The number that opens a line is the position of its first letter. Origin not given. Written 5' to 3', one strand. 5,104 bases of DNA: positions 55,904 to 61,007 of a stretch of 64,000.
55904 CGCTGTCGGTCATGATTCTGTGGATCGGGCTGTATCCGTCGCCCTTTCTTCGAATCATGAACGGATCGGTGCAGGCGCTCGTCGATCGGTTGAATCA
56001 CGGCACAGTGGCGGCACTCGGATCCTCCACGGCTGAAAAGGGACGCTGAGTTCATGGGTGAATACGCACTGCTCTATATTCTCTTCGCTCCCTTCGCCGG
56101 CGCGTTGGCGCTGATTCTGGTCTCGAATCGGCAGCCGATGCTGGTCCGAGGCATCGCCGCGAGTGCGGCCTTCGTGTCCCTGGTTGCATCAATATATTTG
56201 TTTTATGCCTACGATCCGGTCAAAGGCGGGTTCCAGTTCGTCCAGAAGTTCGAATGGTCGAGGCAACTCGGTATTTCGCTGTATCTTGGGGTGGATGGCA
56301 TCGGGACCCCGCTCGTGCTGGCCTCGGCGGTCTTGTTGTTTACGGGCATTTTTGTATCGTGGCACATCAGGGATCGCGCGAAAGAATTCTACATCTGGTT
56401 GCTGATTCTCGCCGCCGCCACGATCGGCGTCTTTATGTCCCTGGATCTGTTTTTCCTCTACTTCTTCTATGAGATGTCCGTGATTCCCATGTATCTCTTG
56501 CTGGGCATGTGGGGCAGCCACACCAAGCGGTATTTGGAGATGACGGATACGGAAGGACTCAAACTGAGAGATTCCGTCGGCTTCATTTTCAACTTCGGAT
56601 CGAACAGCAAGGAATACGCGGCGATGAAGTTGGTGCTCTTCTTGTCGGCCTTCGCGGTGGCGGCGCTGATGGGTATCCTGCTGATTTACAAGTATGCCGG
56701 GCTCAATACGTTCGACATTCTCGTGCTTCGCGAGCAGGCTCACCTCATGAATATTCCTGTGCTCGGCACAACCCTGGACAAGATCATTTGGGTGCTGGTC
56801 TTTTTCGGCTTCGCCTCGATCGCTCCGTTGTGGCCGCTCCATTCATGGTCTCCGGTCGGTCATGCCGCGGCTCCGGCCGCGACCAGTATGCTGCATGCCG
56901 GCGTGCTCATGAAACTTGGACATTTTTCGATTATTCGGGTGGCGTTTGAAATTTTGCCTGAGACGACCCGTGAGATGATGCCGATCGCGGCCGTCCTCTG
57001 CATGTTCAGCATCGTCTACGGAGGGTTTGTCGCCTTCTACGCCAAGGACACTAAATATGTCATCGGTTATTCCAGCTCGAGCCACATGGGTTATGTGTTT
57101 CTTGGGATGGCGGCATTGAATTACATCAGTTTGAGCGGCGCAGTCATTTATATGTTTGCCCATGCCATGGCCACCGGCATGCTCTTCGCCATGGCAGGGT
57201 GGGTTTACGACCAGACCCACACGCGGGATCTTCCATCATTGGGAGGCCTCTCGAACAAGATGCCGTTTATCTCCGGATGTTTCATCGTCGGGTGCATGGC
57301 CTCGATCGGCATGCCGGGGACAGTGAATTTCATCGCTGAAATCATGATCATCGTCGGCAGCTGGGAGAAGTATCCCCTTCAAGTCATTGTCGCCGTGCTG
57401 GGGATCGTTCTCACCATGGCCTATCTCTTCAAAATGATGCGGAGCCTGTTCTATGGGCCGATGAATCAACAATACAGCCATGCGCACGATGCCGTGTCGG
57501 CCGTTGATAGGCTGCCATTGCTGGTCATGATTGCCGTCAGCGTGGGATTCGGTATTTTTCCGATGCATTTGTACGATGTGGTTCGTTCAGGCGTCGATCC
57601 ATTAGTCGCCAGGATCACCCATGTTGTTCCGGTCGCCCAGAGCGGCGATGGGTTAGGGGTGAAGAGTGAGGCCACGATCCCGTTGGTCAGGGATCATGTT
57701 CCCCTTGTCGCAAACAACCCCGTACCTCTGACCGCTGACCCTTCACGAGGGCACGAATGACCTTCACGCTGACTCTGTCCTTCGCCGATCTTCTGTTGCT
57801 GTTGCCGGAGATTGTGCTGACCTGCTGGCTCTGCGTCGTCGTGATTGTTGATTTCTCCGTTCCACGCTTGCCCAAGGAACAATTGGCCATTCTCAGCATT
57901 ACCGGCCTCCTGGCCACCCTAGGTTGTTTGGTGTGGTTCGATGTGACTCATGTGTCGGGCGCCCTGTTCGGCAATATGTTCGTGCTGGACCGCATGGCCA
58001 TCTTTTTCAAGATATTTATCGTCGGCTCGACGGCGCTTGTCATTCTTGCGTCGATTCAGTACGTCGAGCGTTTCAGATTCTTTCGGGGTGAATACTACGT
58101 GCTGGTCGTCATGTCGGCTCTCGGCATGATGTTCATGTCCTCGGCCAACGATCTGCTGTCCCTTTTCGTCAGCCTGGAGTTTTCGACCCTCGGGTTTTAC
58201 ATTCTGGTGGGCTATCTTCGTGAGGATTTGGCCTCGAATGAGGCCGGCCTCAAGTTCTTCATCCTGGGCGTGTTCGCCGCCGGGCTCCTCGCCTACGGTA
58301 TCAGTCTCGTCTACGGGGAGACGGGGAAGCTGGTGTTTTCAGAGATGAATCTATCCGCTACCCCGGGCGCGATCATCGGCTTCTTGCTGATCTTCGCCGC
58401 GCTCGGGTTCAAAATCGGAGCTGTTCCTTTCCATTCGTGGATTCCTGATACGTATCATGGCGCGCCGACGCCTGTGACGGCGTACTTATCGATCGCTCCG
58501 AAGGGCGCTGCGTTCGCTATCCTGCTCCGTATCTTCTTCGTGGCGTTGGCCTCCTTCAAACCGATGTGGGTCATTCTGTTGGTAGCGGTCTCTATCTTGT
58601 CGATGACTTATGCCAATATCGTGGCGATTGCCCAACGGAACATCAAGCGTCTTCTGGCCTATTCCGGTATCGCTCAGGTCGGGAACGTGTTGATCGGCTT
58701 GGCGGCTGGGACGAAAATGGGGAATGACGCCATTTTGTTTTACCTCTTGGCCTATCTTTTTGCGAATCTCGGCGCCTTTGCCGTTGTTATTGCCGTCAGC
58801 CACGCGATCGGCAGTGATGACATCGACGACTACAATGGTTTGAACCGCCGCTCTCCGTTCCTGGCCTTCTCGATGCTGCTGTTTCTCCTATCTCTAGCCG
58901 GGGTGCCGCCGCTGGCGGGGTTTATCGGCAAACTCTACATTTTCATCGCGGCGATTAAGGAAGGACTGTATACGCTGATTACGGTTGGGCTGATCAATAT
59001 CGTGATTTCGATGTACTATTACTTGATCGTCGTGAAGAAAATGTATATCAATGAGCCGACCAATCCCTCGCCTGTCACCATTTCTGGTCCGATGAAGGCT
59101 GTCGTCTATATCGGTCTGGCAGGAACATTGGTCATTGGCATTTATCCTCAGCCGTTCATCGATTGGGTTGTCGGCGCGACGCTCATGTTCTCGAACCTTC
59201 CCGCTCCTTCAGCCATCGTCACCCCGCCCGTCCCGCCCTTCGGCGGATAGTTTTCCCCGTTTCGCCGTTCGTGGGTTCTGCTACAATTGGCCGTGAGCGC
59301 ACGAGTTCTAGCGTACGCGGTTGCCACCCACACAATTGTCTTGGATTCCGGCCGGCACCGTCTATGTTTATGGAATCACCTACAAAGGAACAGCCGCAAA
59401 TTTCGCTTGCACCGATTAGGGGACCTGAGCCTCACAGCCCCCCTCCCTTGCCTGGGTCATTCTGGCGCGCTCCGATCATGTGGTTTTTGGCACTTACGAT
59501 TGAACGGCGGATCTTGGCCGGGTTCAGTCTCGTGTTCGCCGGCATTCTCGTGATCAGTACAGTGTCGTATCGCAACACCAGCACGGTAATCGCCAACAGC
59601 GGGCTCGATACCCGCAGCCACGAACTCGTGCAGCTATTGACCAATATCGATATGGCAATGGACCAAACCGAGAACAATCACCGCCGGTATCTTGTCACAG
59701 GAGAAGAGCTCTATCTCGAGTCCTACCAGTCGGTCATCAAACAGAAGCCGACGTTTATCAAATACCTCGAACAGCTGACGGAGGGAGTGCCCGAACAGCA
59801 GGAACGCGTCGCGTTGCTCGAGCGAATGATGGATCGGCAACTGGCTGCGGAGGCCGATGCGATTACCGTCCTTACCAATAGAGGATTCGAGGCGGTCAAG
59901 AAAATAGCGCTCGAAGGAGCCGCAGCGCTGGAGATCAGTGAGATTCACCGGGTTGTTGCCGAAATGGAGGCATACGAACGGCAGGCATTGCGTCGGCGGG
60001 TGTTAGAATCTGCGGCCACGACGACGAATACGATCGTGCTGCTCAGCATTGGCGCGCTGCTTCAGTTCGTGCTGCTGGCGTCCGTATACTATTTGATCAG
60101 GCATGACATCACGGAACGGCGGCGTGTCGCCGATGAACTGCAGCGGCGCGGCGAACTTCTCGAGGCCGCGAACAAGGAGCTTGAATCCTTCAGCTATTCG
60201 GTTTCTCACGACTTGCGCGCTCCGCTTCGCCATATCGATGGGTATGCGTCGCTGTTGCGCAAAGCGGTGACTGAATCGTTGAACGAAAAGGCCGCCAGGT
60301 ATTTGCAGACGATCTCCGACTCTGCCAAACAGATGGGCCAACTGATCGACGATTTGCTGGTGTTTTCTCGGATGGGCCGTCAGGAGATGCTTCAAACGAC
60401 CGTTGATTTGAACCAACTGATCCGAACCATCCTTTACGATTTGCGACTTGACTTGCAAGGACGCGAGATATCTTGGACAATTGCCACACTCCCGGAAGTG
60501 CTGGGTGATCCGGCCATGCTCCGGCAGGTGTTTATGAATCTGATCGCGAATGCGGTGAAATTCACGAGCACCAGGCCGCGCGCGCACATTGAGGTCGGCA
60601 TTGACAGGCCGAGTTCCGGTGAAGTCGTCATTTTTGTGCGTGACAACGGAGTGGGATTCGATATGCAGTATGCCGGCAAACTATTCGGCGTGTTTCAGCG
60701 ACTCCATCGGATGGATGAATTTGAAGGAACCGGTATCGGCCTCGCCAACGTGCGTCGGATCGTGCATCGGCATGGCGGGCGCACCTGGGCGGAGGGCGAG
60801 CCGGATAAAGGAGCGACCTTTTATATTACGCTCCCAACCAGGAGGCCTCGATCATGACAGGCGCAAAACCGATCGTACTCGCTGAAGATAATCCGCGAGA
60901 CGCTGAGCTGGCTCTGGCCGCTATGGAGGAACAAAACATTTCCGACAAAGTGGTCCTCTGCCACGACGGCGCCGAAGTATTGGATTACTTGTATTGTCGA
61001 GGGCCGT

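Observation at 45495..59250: Complex I operon with non-canonical content: nuoA-B-C-D-G'-I-J-K-L-M-M'-N (two NuoM, no nuoE, nuoF or nuoH in cis)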

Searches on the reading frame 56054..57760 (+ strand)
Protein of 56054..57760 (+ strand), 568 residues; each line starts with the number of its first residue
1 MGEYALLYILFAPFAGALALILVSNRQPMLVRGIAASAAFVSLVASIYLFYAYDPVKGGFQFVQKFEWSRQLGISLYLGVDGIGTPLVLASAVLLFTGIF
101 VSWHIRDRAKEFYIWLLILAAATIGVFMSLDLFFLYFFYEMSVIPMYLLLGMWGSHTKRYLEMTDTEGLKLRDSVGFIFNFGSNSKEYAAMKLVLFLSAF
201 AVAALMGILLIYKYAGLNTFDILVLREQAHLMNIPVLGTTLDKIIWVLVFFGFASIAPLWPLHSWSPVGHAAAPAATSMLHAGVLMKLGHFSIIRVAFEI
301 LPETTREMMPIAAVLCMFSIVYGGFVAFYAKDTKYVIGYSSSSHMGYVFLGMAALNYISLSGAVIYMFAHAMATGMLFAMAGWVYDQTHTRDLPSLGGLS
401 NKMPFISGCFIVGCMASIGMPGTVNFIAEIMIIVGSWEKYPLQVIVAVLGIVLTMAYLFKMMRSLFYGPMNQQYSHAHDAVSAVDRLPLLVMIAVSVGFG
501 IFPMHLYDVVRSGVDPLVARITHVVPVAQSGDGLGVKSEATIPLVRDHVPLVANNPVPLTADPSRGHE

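Call 4: search_protein_families(library=pfam, proteins=[window:56054-57760:+])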
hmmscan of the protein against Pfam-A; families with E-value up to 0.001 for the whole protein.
window:56054-57760:+ (568 aa): 1 family
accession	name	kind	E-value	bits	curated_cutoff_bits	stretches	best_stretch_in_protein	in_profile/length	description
PF00361.26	Proton_antipo_M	-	3.7e-53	181.1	21.5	1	179-454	24-294/294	NADH:quinone oxidoreductase/Mrp antiporter, TM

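Call 8: search_protein_families(library=ncbifam, proteins=[window:56054-57760:+], max_evalue=1e-10)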
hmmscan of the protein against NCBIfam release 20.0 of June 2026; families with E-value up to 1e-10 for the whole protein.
window:56054-57760:+ (568 aa): 63 families (the best 25 are shown)
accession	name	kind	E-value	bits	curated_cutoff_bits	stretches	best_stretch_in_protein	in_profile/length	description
TIGR01972.1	NDH_I_M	subfamily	2.7e-124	415.5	263.8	1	8-519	3-484/486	NADH-quinone oxidoreductase subunit M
NF004499.0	PRK05846.1-3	equivalog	9.9e-96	321.4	585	2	181-525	157-492/502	NADH-quinone oxidoreductase subunit M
NF004500.0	PRK05846.1-4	equivalog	1.2e-94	317.9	550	1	8-526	9-511/525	NADH-quinone oxidoreductase subunit M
NF009212.0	PRK12561.1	subfamily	4.2e-92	309.5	645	2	180-525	156-503/531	NAD(P)H-quinone oxidoreductase subunit 4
NF004505.0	PRK05846.2-5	equivalog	5.1e-86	289.4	700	2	178-522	145-486/508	NADH-quinone oxidoreductase subunit M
NF004501.0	PRK05846.1-5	subfamily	1.7e-83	281.1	598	2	181-522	156-488/492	NADH-quinone oxidoreductase subunit M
NF005060.0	PRK06473.1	equivalog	2.8e-83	280.3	747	2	180-527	149-491/500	NADH-quinone oxidoreductase subunit M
NF004498.0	PRK05846.1-1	equivalog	7.2e-81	272.5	614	2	184-516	165-495/509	NADH-quinone oxidoreductase subunit M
NF002713.0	PRK02546.1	subfamily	4e-78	263.2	827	2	181-529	160-510/533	NAD(P)H-quinone oxidoreductase subunit 4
NF005611.0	PRK07363.1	equivalog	1.4e-77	261.4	764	2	178-526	147-490/501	NADH-quinone oxidoreductase subunit M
NF004506.0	PRK05846.2-6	equivalog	3.7e-72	244.2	789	2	180-519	159-491/493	NADH-quinone oxidoreductase subunit M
NF004504.0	PRK05846.2-3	equivalog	4.1e-69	233.9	785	2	179-509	162-485/499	NADH-quinone oxidoreductase subunit M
NF004502.0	PRK05846.2-1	equivalog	5.3e-61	206.9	791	2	178-512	160-492/500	NADH-quinone oxidoreductase subunit M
NF004503.0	PRK05846.2-2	subfamily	4e-45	155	720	1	178-510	143-482/490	NADH-quinone oxidoreductase subunit M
NF005818.0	PRK07691.1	equivalog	3.2e-42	145.2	586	1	190-524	160-490/496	Na+/H+ antiporter subunit D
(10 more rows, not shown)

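Call 44: search_protein_representatives(protein=window:56054-57760:+)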
Query: 568 residues. Proteins with E-value up to 0.001 (for the whole library): 32361; up to 1e-10: 13671; up to 1e-30: 1894. The best 150 are listed.
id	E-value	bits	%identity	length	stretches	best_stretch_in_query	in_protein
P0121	6.0e-185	632.4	57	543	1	3-525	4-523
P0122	1.3e-180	618.1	70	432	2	196-534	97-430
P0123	2.2e-172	590.9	94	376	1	107-391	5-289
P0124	1.8e-153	528.5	69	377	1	3-379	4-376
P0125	1.2e-132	459.8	89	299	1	232-458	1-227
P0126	3.4e-124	431.8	89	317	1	70-297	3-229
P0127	1.1e-119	417.0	84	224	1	345-566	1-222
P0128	3.8e-119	415.2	44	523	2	182-525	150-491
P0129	8.6e-115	400.8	44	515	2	181-524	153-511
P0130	9.2e-112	390.8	42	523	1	8-523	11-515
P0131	2.3e-101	356.5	42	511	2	185-524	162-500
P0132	1.5e-98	347.2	49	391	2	182-522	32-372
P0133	6.8e-98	345.0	41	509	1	8-507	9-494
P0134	2.2e-97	343.3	69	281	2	138-365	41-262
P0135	2.3e-94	333.4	40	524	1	6-520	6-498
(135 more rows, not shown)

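Call 48: find_encoding_contigs(protein=P0129, flank=10000, max_places=2)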
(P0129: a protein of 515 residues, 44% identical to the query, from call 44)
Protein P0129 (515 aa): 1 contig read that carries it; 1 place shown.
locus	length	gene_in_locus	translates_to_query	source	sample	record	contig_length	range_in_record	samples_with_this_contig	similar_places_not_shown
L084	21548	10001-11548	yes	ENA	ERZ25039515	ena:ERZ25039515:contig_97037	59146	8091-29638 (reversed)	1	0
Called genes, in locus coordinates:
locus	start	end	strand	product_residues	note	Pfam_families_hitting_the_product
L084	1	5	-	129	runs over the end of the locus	PF02388:FemAB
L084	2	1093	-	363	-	PF02388:FemAB, PF13480:Acetyltransf_6, PF02388:FemAB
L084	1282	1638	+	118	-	PF00507:Oxidored_q4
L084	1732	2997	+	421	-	PF00146:NADHdh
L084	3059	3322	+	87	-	PF00499:Oxidored_q3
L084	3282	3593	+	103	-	PF00499:Oxidored_q3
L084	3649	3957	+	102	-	PF00420:Oxidored_q2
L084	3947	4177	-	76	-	-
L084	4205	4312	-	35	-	-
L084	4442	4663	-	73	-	-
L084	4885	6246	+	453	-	PF00361:Proton_antipo_M, PF06455:NADH5_C (weak)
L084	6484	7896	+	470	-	PF00361:Proton_antipo_M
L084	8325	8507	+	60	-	-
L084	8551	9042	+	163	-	-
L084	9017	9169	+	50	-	-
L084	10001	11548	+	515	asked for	PF00361:Proton_antipo_M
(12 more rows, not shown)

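Call 49: find_encoding_contigs(protein=P0121, flank=10000, max_places=2)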
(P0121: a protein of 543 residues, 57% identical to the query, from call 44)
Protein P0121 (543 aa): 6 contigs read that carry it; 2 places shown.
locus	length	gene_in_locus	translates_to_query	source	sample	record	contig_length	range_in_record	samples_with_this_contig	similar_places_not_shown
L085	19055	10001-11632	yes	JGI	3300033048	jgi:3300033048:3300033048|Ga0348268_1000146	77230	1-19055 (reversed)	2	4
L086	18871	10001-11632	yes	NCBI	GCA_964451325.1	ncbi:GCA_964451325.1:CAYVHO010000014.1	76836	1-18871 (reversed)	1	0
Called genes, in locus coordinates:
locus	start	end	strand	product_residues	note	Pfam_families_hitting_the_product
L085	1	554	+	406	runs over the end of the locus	PF00346:Complex1_49kDa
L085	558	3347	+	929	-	PF13510:Fer2_4, PF10588:NADH-G_4Fe-4S_3, PF12838:Fer4_7 (weak), PF22117:Fer4_Nqo3, PF04879:Molybdop_Fe4S4 (weak), PF00384:Molybdopterin, PF01568:Molydop_binding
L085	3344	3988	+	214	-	PF13484:Fer4_16 (faint), PF12797:Fer4_2 (faint), PF13237:Fer4_10 (weak), PF12837:Fer4_6 (faint), PF12838:Fer4_7, PF13187:Fer4_9 (weak), PF14697:Fer4_21 (weak), PF00037:Fer4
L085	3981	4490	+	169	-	PF00499:Oxidored_q3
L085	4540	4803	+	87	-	PF00420:Oxidored_q2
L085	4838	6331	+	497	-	PF00361:Proton_antipo_M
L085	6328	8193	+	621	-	PF00361:Proton_antipo_M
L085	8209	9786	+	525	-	PF00361:Proton_antipo_M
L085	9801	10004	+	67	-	-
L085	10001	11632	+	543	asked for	PF00361:Proton_antipo_M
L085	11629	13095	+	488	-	PF00361:Proton_antipo_M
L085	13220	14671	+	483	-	PF07386:DUF1499, PF04389:Peptidase_M28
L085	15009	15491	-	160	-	-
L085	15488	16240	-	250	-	PF02498:Bro-N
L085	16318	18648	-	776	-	PF00270:DEAD, PF04851:ResIII, PF18766:SWI2_SNF2, PF22679:T1R_D3-like, PF12008:EcoR124_C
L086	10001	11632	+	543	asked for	PF00361:Proton_antipo_M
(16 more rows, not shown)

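Call 60: find_encoding_contigs(protein=P0128, flank=9000, max_places=1)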
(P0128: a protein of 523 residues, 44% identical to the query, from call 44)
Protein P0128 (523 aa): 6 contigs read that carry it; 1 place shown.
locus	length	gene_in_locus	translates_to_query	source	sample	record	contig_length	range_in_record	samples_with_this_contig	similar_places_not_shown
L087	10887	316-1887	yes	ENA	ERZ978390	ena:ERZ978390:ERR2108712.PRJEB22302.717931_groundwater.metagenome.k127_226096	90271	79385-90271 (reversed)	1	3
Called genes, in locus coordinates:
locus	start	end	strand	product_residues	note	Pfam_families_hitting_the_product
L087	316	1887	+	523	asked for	PF00361:Proton_antipo_M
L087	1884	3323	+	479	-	PF00361:Proton_antipo_M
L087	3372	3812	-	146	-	PF00672:HAMP (weak)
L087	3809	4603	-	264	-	PF11249:DUF3047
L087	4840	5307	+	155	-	PF03061:4HBT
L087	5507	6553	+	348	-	PF13180:PDZ_2 (weak), PF17820:PDZ_6 (weak)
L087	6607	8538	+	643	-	PF02602:HEM4, PF01208:URO-D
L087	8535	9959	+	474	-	PF01266:DAO (weak), PF01593:Amino_oxidase, PF13450:NAD_binding_8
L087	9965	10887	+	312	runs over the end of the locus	PF00762:Ferrochelatase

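Call 61: find_encoding_contigs(protein=P0130, flank=9000, max_places=1)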
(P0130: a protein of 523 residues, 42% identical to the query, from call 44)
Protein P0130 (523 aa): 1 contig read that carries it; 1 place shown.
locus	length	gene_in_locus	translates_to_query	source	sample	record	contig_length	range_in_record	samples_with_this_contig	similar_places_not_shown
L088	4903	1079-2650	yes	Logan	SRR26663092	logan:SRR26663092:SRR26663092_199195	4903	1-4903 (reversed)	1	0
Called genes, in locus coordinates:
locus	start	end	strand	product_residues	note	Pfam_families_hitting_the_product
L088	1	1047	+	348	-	?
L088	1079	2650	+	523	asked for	PF00361:Proton_antipo_M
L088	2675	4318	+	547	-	PF00361:Proton_antipo_M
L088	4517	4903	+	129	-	?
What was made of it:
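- Tried and rejected: Contexts of further Lys-less NuoM relatives (P0128, P0130): these lay at contig ends and were uninformative (calls 60, 61).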

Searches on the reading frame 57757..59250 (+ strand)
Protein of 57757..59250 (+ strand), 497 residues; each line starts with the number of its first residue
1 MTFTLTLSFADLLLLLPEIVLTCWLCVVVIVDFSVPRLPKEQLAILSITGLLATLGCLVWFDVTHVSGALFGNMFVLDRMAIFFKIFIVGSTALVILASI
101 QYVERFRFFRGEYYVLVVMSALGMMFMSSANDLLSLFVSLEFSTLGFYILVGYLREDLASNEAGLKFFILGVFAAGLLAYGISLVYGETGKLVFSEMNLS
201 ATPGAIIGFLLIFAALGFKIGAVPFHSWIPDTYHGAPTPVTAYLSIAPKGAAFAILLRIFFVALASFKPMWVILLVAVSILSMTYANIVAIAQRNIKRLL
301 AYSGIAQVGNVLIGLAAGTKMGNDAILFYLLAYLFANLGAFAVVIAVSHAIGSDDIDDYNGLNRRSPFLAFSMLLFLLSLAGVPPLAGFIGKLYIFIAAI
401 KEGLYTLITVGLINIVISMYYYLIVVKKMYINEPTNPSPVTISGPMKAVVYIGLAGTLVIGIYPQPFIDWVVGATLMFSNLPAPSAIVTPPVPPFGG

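Call 4: search_protein_families(library=pfam, proteins=[window:57757-59250:+])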
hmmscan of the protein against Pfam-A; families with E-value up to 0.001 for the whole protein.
window:57757-59250:+ (497 aa): 1 family
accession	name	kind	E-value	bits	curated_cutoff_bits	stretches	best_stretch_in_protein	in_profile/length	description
PF00361.26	Proton_antipo_M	-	1.1e-73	248.4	21.5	1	130-418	1-294/294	NADH:quinone oxidoreductase/Mrp antiporter, TM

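Call 8: search_protein_families(library=ncbifam, proteins=[window:57757-59250:+], max_evalue=1e-10)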
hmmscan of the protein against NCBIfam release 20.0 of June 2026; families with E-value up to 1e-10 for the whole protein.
window:57757-59250:+ (497 aa): 69 families (the best 25 are shown)
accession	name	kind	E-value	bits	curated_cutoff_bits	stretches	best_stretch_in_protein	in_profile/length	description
TIGR01770.1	NDH_I_N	subfamily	2.8e-124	415.7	332.6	1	13-467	2-471/472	NADH-quinone oxidoreductase subunit NuoN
NF004440.0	PRK05777.1-3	equivalog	3.2e-122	408.8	519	1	9-452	5-450/477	NADH-quinone oxidoreductase subunit NuoN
NF004442.0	PRK05777.1-5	equivalog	5.2e-119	398.4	523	1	8-474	4-477/483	NADH-quinone oxidoreductase subunit NuoN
NF002701.0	PRK02504.1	equivalog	1e-117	393.8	569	1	15-455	15-459/513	NAD(P)H-quinone oxidoreductase subunit N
NF004441.0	PRK05777.1-4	equivalog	6.4e-104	348.4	477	1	109-475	143-520/524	NADH-quinone oxidoreductase subunit NuoN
NF004446.0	PRK05777.2-4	equivalog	1.3e-94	318.1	590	1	11-471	10-491/502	NADH-quinone oxidoreductase subunit NuoN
NF004445.0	PRK05777.2-3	equivalog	3.3e-83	280.3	408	1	12-461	7-460/475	NADH-quinone oxidoreductase subunit NuoN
NF004439.0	PRK05777.1-1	equivalog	2.1e-78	264.4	531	1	6-475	2-482/485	NADH-quinone oxidoreductase subunit NuoN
NF004444.0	PRK05777.2-2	equivalog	2.2e-78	264.5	496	1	5-471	7-487/496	NADH-quinone oxidoreductase subunit NuoN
NF004443.0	PRK05777.2-1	equivalog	1.2e-74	252.3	626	1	12-465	11-482/506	NADH-quinone oxidoreductase subunit NuoN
NF004447.0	PRK05777.2-5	equivalog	1.3e-59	202.5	547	1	12-453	1-445/458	NADH-quinone oxidoreductase subunit NuoN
NF006241.0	PRK08377.1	equivalog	1.3e-50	172.8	645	1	82-471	81-470/494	NADH dehydrogenase subunit N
NF006240.0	PRK08376.1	subfamily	6.6e-47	160.6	662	1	74-472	85-500/521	putative monovalent cation/H+ antiporter subunit D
NF006419.0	PRK08668.1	equivalog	1.1e-44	153.2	617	1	70-471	61-474/613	NADH dehydrogenase subunit M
TIGR01972.1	NDH_I_M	subfamily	4.9e-44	150.8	263.8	1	87-472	82-476/486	NADH-quinone oxidoreductase subunit M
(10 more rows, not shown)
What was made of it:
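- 57757..59250 (+): nuoN (497 aa). It overlaps M' by ATGA. A GC hairpin followed by a T-run lies at 59233-59256. TIGR01770 at 416 bits (call 8).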

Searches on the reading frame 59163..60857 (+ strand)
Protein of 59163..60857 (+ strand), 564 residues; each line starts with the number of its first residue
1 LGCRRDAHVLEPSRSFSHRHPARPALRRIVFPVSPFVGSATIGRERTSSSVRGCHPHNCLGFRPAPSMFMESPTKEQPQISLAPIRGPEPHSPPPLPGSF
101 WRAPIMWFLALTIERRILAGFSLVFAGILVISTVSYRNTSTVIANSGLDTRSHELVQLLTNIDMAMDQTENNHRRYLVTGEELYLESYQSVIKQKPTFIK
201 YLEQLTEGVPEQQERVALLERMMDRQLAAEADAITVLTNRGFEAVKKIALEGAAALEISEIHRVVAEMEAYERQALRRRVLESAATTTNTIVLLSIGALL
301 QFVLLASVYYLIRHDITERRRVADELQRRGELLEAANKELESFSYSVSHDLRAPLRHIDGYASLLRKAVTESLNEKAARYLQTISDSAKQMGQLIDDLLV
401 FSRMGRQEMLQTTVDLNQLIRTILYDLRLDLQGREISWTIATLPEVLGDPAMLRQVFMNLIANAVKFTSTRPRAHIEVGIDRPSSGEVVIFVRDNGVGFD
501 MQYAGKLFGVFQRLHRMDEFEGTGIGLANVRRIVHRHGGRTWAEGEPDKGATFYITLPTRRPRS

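Call 4: search_protein_families(library=pfam, proteins=[window:59163-60857:+])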
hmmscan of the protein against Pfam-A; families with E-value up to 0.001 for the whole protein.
window:59163-60857:+ (564 aa): 3 families
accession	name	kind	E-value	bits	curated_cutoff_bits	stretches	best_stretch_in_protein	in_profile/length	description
PF02518.31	HATPase_c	-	7e-26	91.3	26.4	1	448-560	1-110/111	Histidine kinase-, DNA gyrase B-, and HSP90-like ATPase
PF05227.19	CHASE3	-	6.9e-16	58.8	28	1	151-279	7-135/138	CHASE3 domain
PF00512.31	HisKA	-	6.2e-15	55.4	26.9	1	341-405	3-64/66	His Kinase A (phospho-acceptor) domain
